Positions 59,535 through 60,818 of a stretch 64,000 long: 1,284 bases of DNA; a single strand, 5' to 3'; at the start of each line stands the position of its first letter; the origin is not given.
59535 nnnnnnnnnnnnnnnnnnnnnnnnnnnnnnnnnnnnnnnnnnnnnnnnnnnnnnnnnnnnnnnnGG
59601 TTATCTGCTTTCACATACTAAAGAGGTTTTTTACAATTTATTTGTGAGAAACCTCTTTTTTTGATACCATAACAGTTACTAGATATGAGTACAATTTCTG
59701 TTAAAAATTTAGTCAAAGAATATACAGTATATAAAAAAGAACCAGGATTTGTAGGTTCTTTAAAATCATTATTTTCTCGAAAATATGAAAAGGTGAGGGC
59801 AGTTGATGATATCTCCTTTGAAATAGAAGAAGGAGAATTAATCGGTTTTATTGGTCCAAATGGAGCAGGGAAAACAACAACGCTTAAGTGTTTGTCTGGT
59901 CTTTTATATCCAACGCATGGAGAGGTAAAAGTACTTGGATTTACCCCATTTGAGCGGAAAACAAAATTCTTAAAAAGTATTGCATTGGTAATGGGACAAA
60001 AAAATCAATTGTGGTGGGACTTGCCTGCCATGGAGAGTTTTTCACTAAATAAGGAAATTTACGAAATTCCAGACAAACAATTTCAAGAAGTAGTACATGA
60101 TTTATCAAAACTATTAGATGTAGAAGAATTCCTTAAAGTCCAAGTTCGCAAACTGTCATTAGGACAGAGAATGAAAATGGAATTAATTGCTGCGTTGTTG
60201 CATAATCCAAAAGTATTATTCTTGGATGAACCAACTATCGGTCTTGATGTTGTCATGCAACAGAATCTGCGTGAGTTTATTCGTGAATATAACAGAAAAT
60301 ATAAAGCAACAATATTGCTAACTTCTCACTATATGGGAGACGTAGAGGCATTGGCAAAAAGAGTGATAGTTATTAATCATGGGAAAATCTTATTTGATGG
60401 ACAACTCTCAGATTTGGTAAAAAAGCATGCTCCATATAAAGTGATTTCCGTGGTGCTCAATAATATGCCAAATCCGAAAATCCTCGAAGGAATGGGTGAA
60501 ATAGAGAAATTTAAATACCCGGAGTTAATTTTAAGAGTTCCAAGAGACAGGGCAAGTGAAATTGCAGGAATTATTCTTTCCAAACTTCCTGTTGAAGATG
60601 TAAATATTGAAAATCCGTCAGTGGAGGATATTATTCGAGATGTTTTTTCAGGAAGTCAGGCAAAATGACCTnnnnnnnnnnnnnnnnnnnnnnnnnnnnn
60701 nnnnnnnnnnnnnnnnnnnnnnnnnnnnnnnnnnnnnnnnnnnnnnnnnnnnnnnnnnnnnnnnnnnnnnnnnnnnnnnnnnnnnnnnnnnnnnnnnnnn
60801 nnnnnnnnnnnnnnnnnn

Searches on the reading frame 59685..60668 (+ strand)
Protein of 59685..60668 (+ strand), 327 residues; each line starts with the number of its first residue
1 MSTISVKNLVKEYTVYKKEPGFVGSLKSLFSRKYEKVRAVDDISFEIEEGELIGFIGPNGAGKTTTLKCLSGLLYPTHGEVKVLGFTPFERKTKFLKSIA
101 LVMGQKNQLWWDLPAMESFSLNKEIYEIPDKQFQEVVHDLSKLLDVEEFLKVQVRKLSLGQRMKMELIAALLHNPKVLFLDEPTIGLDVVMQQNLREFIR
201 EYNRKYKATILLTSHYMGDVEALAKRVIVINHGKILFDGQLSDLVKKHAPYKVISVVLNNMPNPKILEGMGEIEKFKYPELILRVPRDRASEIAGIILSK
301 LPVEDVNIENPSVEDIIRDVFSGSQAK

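Call 23: search_protein_families(library=pfam, proteins=[window:59685-60668:+])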
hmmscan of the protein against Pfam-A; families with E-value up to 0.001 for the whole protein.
window:59685-60668:+ (327 aa): 3 families
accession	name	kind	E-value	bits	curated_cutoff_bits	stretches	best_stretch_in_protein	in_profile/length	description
PF00005.33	ABC_tran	-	5.4e-28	98.7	25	1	41-184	2-136/137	ABC transporter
PF13304.12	AAA_21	-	2e-15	58.1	27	2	136-215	205-298/304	AAA domain, putative AbiEii toxin, Type IV TA system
PF13476.12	AAA_23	-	7.5e-05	23.9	27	1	37-75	7-44/201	AAA domain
